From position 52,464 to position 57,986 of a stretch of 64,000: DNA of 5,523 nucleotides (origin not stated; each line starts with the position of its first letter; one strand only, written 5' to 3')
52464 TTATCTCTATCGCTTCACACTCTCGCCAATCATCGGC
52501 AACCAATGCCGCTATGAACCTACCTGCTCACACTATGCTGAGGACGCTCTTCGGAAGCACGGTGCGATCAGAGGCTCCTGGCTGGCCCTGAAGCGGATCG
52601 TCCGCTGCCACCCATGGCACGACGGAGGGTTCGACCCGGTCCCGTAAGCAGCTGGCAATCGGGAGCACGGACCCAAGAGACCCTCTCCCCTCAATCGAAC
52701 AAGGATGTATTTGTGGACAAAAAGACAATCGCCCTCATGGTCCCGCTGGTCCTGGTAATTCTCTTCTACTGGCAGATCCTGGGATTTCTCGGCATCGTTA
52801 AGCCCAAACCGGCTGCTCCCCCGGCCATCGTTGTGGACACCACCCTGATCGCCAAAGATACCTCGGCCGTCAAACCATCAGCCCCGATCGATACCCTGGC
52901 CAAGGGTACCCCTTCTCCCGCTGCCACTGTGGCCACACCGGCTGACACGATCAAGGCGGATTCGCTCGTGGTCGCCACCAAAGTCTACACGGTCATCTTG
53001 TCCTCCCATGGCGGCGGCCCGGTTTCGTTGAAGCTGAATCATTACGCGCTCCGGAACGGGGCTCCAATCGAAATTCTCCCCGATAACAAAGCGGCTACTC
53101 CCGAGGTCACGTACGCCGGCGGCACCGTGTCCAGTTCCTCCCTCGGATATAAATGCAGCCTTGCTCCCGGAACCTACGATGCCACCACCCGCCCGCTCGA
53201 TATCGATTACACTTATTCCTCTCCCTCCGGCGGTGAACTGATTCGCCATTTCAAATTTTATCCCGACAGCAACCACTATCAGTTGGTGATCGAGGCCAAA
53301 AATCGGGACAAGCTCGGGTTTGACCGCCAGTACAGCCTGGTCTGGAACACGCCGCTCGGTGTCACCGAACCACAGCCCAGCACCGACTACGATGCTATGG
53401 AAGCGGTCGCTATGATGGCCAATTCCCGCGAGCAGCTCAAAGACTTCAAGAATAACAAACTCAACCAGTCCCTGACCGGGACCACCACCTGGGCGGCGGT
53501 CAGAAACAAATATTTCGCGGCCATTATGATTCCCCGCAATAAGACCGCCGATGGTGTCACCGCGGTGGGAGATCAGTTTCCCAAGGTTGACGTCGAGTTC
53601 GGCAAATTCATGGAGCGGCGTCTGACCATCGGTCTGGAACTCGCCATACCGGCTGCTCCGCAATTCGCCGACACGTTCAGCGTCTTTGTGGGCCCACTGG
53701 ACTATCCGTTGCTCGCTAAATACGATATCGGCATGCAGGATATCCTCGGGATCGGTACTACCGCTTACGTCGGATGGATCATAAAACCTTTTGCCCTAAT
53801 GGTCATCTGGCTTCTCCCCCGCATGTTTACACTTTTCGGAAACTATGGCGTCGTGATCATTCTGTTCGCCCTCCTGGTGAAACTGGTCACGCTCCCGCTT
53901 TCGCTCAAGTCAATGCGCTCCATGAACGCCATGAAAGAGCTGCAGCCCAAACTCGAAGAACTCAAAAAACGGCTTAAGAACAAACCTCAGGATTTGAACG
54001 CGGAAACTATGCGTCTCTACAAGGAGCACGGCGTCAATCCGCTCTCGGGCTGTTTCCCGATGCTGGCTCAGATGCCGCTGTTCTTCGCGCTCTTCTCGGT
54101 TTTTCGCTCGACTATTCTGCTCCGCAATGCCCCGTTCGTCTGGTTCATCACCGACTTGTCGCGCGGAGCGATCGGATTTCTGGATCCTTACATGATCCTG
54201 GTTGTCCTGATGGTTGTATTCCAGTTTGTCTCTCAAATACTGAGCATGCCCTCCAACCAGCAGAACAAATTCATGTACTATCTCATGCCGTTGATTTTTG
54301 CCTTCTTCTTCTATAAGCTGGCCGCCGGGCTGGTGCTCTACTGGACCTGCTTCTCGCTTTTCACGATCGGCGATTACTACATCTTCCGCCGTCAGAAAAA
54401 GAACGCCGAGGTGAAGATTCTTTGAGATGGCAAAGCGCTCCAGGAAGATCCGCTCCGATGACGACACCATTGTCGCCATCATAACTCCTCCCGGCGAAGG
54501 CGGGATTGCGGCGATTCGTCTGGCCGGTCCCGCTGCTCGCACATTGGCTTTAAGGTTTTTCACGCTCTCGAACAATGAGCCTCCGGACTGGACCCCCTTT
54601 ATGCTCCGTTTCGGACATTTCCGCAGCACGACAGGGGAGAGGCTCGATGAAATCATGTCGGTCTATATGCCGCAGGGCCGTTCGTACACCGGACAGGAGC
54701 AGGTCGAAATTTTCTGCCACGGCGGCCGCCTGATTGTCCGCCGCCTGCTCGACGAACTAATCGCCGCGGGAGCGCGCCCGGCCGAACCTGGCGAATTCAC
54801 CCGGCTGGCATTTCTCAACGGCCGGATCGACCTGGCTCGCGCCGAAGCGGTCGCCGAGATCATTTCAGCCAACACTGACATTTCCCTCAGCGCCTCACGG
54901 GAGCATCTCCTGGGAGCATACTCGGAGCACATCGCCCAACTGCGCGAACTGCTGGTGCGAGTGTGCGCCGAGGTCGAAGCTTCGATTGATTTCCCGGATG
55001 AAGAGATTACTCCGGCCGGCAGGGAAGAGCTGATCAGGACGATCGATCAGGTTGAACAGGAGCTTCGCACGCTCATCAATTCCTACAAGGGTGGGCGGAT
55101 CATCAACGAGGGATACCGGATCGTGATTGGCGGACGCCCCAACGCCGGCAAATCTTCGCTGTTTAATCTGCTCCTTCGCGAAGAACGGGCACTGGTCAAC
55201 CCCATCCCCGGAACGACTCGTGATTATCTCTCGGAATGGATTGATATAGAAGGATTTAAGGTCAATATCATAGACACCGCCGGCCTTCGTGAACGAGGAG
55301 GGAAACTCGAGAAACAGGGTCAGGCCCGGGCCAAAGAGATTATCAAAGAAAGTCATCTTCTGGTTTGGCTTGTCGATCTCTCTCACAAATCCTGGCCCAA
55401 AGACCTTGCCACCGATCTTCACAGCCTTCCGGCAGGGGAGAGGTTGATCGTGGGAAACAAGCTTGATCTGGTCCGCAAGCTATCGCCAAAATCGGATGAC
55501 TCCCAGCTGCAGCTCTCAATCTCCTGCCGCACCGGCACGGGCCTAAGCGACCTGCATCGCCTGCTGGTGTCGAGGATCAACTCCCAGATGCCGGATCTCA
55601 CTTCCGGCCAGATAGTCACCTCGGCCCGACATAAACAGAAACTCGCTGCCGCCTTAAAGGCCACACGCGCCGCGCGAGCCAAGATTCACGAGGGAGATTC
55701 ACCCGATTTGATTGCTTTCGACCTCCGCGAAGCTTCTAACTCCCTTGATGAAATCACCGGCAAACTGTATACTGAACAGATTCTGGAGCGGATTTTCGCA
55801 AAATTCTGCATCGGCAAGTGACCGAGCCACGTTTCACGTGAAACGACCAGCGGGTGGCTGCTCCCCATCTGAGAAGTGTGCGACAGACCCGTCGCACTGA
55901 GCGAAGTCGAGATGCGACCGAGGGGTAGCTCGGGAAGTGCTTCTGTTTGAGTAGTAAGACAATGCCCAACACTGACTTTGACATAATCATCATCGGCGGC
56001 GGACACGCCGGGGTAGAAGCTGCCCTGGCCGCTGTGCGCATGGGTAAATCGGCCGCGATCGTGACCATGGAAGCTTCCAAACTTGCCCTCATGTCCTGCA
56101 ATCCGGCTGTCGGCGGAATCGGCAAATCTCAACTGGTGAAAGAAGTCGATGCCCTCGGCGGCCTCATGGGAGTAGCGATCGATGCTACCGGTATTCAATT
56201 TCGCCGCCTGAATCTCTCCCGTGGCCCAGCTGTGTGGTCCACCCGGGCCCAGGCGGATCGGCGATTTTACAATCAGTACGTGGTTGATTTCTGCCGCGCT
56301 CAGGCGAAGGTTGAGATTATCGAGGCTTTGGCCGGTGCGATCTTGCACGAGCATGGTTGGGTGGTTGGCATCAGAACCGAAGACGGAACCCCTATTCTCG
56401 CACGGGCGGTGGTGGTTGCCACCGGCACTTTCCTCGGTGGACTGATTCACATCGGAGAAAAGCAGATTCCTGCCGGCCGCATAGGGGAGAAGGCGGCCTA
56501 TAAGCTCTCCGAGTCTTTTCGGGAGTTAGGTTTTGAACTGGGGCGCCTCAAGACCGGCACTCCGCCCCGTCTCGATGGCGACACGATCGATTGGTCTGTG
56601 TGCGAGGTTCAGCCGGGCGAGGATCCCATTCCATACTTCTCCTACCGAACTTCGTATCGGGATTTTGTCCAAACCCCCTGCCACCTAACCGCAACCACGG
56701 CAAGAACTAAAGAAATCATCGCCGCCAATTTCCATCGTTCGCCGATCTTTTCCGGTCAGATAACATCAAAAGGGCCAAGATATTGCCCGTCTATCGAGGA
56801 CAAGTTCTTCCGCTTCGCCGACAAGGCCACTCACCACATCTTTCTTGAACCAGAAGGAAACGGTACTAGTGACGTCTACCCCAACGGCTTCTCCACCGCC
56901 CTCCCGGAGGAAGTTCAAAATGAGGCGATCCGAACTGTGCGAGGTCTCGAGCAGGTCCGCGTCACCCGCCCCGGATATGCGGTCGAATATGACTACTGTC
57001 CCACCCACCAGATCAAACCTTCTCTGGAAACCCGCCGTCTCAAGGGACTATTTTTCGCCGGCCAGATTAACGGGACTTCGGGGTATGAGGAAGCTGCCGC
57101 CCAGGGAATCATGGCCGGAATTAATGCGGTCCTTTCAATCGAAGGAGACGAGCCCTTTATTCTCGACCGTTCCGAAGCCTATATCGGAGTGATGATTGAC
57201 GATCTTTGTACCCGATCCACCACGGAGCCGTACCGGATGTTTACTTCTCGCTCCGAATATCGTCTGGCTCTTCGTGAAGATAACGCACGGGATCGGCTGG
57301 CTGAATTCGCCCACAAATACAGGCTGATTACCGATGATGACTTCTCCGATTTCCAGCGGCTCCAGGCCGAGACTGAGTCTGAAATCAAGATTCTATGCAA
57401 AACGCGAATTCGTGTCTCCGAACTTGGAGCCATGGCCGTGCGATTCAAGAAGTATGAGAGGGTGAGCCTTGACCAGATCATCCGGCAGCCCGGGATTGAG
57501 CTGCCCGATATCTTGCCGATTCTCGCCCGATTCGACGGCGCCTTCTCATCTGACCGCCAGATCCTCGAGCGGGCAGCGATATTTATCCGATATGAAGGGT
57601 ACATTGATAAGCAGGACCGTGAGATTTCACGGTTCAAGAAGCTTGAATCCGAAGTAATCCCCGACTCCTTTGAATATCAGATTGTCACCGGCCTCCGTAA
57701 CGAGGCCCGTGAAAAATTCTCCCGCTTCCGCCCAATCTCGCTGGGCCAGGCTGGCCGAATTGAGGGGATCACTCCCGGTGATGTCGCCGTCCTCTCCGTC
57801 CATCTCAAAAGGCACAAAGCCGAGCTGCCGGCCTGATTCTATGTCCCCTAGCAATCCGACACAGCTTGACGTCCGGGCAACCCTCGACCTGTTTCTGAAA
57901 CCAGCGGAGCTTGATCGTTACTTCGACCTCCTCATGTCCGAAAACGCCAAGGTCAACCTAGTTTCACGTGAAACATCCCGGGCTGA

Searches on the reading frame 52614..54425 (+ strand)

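Call 13: search_protein_families(library=pfam, proteins=[window:52614-54425:+], max_evalue=0.00001)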
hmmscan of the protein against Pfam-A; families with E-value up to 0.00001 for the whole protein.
window:52614-54425:+ (603 aa): 2 families
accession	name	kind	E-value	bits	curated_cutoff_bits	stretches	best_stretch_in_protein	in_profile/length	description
PF02096.25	60KD_IMP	-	8.9e-55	185.5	35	1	411-592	1-162/163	60Kd inner membrane protein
PF14849.12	YidC_periplas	-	5.3e-14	53.3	24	1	119-381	3-271/283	YidC periplasmic domain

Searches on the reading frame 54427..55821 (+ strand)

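Call 51: search_protein_families(library=pfam, proteins=[window:54427-55821:+], max_evalue=0.00001)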
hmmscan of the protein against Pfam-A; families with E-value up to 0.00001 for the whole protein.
window:54427-55821:+ (464 aa): 4 families
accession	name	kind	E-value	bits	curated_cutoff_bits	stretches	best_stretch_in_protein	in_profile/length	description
PF12631.12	MnmE_helical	-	3.6e-52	178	40.1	1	136-461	1-211/211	MnmE helical domain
PF10396.14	TrmE_N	-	9.2e-34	116.6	29.8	1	14-133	1-117/117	GTP-binding protein TrmE N-terminus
PF01926.29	MMR_HSR1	-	2.3e-20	73.2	21.9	1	231-324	1-91/113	50S ribosome-binding GTPase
PF02421.24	FeoB_N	-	5.8e-06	26.3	27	1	231-367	2-136/156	Ferrous iron transport protein B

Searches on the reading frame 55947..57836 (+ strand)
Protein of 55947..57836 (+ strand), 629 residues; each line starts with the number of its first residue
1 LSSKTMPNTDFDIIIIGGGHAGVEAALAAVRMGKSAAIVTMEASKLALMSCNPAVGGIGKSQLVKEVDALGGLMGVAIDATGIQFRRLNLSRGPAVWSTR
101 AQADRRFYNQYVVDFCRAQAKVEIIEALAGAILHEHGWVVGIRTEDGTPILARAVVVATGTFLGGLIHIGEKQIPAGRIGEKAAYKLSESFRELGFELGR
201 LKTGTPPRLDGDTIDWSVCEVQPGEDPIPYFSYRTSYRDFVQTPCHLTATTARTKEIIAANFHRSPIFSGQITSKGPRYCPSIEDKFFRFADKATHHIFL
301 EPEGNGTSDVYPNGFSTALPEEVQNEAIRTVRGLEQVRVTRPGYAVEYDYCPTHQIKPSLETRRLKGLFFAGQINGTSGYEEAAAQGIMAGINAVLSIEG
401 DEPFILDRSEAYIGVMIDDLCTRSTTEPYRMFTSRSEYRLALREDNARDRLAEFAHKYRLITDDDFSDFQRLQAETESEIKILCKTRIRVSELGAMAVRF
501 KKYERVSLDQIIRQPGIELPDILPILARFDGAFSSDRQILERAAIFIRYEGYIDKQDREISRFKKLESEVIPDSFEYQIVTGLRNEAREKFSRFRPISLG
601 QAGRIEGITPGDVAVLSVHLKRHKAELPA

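Call 51: search_protein_families(library=pfam, proteins=[window:55947-57836:+], max_evalue=0.00001)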
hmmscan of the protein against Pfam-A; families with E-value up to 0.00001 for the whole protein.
window:55947-57836:+ (629 aa): 5 families
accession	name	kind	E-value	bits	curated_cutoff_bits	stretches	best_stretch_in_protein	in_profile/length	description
PF01134.28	GIDA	-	2e-152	508.2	22.1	1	12-401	1-390/391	Glucose inhibited division protein A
PF13932.14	SAM_GIDA_C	-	4.2e-20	71.8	27.1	1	562-616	2-56/57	tRNA modifying enzyme MnmG/GidA C-terminal helical bundle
PF21680.2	GIDA_C_1st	-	9.7e-11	42.7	24.7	1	464-556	2-95/96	tRNA modifying enzyme MnmG/GidA C-terminal helical domain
PF12831.13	FAD_oxidored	-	1.4e-06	28.3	27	1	12-178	1-161/416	FAD dependent oxidoreductase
PF07992.20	Pyr_redox_2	-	1.8e-06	28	26.1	1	11-160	1-108/291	Pyridine nucleotide-disulphide oxidoreductase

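Call 59: find_homologous_proteins(query=window:55947-57836:+, max_evalue=1e-50)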
Query window:55947-57836:+ (629 aa): 8000 proteins with E <= 1e-50 among 8000 candidates; the best 120 are listed.
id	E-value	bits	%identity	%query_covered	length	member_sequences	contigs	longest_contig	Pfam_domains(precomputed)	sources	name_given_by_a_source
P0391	0.0e+0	1313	92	99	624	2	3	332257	PF07992.21,PF21680.3,PF01134.29,PF13932.16,PF12831.14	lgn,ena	-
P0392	0.0e+0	1224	86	99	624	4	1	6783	PF07992.21,PF13738.13,PF21680.3,PF01134.29,PF13932.16,PF12831.14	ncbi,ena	-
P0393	0.0e+0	1135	80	99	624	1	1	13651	PF07992.21,PF21680.3,PF01134.29,PF13932.16,PF12831.14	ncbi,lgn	ncbi:MAG: tRNA uridine-5-carboxymethylaminomethyl(34) synthesis enzyme MnmG [Candidatus Zixiibacteri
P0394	0.0e+0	1107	77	98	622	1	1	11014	PF07992.21,PF21680.3,PF01134.29,PF13932.16,PF12831.14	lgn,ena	-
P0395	0.0e+0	1097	78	98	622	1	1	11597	PF07992.21,PF21680.3,PF01134.29,PF13932.16,PF12831.14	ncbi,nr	ncbi:MAG: tRNA uridine-5-carboxymethylaminomethyl(34) synthesis enzyme MnmG [candidate division Zixi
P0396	0.0e+0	1097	77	99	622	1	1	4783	PF21680.3,PF01134.29,PF13932.16,PF12831.14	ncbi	-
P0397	0.0e+0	1096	77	98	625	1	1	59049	PF07992.21,PF21680.3,PF01134.29,PF13932.16,PF12831.14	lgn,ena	-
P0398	0.0e+0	1096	77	98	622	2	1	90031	PF07992.21,PF21680.3,PF01134.29,PF13932.16,PF12831.14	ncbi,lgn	-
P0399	0.0e+0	1095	77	98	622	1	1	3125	PF07992.21,PF21680.3,PF01134.29,PF13932.16,PF12831.14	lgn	-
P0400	0.0e+0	1095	77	98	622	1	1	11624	PF07992.21,PF21680.3,PF01134.29,PF13932.16,PF12831.14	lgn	-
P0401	0.0e+0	1095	77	98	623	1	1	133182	PF07992.21,PF13738.13,PF21680.3,PF01134.29,PF13932.16,PF12831.14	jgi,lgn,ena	-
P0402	0.0e+0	1092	77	98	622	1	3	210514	PF07992.21,PF21680.3,PF01134.29,PF13932.16,PF12831.14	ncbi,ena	-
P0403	0.0e+0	1089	76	99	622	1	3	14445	PF07992.21,PF21680.3,PF01134.29,PF13932.16,PF12831.14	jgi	jgi:tRNA uridine 5-carboxymethylaminomethyl modification enzyme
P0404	0.0e+0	1089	76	98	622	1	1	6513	PF21680.3,PF01134.29,PF13932.16,PF12831.14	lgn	-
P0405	0.0e+0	1089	77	98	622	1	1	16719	PF07992.21,PF13738.13,PF21680.3,PF01134.29,PF13932.16,PF12831.14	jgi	jgi:tRNA uridine 5-carboxymethylaminomethyl modification enzyme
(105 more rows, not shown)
